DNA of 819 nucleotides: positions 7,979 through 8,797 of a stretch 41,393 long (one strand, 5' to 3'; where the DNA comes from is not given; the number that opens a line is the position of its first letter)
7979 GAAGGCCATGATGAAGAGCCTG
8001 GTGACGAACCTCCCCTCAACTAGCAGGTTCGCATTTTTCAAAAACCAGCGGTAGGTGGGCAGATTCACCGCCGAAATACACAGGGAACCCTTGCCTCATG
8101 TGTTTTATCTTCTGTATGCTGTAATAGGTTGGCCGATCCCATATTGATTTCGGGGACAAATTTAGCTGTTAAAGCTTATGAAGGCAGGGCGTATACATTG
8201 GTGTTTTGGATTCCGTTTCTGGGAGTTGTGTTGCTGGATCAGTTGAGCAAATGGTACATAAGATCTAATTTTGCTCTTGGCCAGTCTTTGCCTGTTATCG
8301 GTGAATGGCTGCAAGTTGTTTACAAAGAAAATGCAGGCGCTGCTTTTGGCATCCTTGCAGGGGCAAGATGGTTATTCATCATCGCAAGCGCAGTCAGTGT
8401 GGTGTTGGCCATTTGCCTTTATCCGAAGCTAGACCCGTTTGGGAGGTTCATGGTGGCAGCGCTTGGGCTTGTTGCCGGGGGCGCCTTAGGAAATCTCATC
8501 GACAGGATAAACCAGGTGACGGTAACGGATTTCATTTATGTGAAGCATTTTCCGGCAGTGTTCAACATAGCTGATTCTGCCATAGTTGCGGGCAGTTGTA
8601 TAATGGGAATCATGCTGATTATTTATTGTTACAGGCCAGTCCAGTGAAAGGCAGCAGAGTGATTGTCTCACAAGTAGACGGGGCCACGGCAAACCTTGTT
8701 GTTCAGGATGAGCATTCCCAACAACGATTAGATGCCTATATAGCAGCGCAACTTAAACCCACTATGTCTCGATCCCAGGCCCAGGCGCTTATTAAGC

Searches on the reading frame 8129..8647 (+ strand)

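Call 35: search_protein_families(library=ncbifam, proteins=[window:8129-8647:+], max_evalue=1e-10)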
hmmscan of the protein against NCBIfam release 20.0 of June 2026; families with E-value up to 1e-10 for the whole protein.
window:8129-8647:+ (172 aa): 18 families
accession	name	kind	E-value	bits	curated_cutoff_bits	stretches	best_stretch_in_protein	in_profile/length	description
NF011365.0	PRK14784.1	equivalog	1.4e-30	106.5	181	1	23-164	4-147/160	lipoprotein signal peptidase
TIGR00077.1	lspA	equivalog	1.7e-27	96.3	73.95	1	22-159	8-150/164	signal peptidase II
NF011371.0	PRK14790.1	equivalog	4.4e-26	91.7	202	1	33-164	19-153/169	lipoprotein signal peptidase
NF011368.0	PRK14787.1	equivalog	4.3e-23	82.2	177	1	27-161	5-151/167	lipoprotein signal peptidase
NF011370.0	PRK14789.1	equivalog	9.6e-22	77.6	248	1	30-166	15-152/194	lipoprotein signal peptidase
NF011354.0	PRK14772.1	equivalog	8.5e-21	74.2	321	1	34-162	36-167/190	lipoprotein signal peptidase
NF011366.0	PRK14785.1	subfamily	8.8e-21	74.7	256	1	21-163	39-189/198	lipoprotein signal peptidase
NF011350.0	PRK14768.1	equivalog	3e-19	69.8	210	1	33-166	10-143/148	lipoprotein signal peptidase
NF011367.0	PRK14786.1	equivalog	2e-18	67.1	190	1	34-166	11-145/154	lipoprotein signal peptidase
NF011352.0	PRK14770.1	equivalog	2.6e-17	62.8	223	1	30-159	23-158/173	lipoprotein signal peptidase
NF011369.0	PRK14788.1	equivalog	2.2e-16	59.9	200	1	31-127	11-111/213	lipoprotein signal peptidase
NF011360.0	PRK14779.1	subfamily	7.8e-16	58.5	177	1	23-157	9-147/163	lipoprotein signal peptidase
NF011355.0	PRK14773.1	subfamily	1.5e-15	57.5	218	1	60-159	72-182/206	lipoprotein signal peptidase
NF011359.0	PRK14777.1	subfamily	7.2e-15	55.1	187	1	30-159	33-173/191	lipoprotein signal peptidase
NF011358.0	PRK14776.1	equivalog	2.4e-13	50.3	285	1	36-159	23-150/170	lipoprotein signal peptidase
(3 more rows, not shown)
